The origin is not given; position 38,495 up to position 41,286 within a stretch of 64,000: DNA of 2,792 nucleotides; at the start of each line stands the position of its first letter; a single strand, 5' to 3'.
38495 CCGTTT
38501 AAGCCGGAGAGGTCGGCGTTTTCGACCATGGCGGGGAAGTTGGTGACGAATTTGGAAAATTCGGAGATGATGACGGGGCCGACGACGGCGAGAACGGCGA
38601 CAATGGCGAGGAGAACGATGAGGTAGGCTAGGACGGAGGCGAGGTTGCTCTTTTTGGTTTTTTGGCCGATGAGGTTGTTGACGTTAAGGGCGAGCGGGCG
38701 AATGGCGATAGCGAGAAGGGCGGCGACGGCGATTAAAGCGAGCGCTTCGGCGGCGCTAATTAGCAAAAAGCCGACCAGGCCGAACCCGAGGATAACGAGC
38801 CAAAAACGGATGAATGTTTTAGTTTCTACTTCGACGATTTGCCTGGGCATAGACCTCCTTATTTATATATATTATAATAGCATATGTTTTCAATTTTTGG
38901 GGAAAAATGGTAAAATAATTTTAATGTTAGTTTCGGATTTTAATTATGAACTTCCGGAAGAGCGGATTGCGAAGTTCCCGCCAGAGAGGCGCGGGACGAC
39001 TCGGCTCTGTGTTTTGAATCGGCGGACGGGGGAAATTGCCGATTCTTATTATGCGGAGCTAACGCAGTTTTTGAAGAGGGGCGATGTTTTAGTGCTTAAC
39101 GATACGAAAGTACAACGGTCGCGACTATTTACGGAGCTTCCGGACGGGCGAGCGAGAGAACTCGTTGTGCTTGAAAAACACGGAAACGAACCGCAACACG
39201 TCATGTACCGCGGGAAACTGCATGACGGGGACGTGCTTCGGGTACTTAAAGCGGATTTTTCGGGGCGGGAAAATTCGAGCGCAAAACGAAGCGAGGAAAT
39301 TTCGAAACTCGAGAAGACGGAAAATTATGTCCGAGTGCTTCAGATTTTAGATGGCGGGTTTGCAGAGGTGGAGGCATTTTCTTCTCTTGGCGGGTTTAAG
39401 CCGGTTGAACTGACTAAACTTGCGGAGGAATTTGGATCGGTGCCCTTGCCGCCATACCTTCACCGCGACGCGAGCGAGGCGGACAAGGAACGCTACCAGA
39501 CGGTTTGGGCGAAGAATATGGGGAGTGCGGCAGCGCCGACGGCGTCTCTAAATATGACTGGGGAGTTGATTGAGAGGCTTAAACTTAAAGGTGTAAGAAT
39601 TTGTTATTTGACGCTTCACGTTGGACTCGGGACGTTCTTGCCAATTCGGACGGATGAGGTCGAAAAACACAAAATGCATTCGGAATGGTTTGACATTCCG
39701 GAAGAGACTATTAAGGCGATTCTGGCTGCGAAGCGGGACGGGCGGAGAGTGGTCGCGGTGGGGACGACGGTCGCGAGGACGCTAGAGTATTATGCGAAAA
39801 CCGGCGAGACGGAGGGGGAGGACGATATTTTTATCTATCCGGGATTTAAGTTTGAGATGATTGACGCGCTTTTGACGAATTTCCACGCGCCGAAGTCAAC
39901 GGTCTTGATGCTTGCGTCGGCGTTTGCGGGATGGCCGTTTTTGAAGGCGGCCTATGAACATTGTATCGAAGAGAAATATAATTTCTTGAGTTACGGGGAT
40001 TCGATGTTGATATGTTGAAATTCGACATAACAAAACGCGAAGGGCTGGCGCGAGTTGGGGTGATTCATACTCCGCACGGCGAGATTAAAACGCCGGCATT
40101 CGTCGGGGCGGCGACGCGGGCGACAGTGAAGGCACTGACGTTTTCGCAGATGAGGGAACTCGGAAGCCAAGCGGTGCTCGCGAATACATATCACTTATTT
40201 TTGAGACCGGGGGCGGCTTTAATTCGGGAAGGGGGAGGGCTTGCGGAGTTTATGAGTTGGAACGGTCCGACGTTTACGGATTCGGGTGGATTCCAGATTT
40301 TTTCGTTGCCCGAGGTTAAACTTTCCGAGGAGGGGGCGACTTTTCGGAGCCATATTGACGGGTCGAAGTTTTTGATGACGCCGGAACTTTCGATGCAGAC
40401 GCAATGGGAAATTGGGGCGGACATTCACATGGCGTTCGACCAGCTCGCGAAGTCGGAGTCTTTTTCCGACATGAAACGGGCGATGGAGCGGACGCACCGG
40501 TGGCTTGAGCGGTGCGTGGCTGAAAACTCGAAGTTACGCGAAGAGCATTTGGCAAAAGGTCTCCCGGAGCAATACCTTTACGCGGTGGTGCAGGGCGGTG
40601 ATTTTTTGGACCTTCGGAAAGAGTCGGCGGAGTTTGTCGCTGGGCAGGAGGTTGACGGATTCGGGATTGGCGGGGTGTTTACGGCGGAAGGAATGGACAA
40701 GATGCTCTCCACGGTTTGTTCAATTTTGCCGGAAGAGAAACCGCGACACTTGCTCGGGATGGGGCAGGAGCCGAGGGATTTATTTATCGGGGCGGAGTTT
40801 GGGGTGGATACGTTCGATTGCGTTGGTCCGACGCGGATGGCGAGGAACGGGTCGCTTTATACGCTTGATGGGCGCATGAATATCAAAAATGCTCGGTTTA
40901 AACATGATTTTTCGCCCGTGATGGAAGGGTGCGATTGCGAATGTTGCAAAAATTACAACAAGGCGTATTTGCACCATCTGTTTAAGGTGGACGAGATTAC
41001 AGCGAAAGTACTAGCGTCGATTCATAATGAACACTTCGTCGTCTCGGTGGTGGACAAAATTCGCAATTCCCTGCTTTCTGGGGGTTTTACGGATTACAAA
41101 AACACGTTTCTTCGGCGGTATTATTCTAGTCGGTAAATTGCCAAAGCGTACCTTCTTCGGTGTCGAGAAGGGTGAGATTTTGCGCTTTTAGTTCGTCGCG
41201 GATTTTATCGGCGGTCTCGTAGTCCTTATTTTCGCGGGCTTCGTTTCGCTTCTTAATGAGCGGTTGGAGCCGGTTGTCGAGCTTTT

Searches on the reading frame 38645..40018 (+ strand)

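Call 65: search_protein_families(library=pfam, proteins=[window:38645-40018:+], max_evalue=0.001)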
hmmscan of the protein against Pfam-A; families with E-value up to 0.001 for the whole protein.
window:38645-40018:+ (457 aa): 1 family
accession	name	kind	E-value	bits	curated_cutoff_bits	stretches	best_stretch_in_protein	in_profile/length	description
PF02547.20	Queuosine_synth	-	5.5e-109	364.6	25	1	96-456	1-322/322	Queuosine biosynthesis protein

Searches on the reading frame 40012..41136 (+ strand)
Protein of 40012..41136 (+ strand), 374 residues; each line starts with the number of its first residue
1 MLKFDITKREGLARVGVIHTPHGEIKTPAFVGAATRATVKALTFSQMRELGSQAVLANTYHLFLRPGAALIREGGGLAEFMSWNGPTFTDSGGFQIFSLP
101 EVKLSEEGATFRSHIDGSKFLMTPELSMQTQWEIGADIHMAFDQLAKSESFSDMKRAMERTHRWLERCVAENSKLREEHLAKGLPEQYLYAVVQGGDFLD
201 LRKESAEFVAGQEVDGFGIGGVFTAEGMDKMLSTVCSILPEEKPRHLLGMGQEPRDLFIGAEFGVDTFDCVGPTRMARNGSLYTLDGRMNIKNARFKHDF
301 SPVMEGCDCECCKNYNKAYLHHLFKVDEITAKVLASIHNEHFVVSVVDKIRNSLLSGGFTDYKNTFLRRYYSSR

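Call 65: search_protein_families(library=pfam, proteins=[window:40012-41136:+], max_evalue=0.001)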
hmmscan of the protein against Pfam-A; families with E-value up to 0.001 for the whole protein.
window:40012-41136:+ (374 aa): 1 family
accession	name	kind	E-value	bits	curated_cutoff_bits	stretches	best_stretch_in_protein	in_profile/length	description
PF01702.25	TGT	-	1.1e-123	413.2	26.3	1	13-371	3-356/357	Queuine tRNA-ribosyltransferase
